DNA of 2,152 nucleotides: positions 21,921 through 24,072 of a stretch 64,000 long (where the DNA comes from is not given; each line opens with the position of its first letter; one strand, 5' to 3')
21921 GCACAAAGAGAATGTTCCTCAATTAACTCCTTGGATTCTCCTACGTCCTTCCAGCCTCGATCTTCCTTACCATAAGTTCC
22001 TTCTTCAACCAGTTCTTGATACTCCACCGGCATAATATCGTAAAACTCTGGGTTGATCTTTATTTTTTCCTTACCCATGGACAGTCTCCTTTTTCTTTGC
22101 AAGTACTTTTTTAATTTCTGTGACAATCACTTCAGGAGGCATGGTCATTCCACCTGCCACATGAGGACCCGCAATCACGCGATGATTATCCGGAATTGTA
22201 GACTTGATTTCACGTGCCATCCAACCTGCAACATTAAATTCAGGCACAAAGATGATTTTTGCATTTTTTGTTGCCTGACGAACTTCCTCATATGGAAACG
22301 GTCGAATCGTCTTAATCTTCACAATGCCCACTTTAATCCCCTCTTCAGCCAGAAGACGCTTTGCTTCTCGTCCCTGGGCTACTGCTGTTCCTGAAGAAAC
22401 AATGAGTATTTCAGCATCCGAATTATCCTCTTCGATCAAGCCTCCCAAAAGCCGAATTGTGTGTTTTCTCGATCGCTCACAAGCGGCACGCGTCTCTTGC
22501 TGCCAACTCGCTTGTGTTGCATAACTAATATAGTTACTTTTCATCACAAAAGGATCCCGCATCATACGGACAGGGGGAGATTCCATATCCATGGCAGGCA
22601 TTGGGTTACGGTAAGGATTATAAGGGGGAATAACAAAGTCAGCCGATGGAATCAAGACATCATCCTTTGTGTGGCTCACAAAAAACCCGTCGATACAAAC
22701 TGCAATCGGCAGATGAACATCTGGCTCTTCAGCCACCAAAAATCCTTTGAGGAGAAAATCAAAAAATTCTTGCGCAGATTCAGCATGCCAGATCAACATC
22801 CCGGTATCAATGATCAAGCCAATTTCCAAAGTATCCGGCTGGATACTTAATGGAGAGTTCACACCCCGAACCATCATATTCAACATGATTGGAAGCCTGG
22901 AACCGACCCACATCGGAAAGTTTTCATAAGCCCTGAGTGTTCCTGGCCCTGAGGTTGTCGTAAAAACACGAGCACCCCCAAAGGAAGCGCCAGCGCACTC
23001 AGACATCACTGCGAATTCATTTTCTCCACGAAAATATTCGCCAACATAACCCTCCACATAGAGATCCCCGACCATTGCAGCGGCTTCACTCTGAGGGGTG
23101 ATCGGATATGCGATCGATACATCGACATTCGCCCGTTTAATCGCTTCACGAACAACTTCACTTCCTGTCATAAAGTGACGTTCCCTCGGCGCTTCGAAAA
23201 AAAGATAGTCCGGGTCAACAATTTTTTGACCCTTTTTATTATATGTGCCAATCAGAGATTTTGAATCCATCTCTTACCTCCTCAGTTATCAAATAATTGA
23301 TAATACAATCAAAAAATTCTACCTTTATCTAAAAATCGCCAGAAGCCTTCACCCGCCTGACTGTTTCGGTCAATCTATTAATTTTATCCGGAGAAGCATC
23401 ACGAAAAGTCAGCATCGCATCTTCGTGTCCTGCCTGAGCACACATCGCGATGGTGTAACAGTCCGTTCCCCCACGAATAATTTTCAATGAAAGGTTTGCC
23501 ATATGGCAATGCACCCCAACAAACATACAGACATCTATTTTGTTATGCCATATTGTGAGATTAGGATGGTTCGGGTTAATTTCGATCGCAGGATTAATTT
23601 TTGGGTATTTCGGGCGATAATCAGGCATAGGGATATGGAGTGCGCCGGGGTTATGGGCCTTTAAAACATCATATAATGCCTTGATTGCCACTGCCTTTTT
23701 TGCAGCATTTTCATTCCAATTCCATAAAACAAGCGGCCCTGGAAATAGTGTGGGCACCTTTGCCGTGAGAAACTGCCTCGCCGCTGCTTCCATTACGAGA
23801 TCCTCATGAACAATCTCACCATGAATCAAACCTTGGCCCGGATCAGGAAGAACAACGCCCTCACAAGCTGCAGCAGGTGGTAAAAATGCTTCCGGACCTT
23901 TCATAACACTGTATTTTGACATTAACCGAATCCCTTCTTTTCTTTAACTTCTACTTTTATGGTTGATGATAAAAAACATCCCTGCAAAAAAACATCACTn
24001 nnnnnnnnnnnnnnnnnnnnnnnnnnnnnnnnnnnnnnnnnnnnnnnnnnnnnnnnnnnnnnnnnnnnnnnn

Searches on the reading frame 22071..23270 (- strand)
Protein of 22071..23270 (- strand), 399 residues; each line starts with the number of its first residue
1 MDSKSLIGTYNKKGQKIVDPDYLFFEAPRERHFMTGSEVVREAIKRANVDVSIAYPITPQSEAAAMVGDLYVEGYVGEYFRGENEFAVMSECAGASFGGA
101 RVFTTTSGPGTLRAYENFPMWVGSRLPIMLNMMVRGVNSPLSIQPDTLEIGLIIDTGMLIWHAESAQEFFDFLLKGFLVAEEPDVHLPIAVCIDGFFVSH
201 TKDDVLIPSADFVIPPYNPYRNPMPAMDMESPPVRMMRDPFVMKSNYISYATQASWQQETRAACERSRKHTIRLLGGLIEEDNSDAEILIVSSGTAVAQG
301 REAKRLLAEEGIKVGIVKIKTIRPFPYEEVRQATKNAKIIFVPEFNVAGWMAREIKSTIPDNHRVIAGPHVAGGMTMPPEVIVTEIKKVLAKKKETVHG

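Call 100: search_protein_families(library=pfam, proteins=[window:22071-23270:-], max_evalue=0.00001)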
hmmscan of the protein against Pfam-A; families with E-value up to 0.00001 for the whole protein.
window:22071-23270:- (399 aa): 3 families
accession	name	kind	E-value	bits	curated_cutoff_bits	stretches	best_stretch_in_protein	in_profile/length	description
PF01855.24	POR_N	-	4.1e-60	203.8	27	1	43-262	2-226/231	Pyruvate flavodoxin/ferredoxin oxidoreductase, thiamine diP-bdg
PF17147.9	PFOR_II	-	4.2e-19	69.2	27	1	286-377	1-97/102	Pyruvate:ferredoxin oxidoreductase core domain II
PF02780.25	Transketolase_C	-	2.6e-08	34.2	25.9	1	280-361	4-86/124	Transketolase, C-terminal domain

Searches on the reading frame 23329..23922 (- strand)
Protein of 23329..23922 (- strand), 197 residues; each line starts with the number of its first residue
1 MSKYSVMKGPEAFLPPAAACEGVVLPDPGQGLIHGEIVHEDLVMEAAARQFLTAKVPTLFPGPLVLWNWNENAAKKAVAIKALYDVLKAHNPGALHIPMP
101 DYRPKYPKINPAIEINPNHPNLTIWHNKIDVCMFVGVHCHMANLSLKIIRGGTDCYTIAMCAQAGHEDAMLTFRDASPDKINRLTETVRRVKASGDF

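Call 100: search_protein_families(library=pfam, proteins=[window:23329-23922:-], max_evalue=0.00001)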
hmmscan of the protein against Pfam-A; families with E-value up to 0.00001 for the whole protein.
window:23329-23922:- (197 aa): 1 family
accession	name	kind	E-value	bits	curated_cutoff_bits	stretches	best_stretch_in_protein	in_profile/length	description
PF02552.22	CO_dh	-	1e-40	139.7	21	1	29-182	10-159/168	CO dehydrogenase beta subunit/acetyl-CoA synthase epsilon subunit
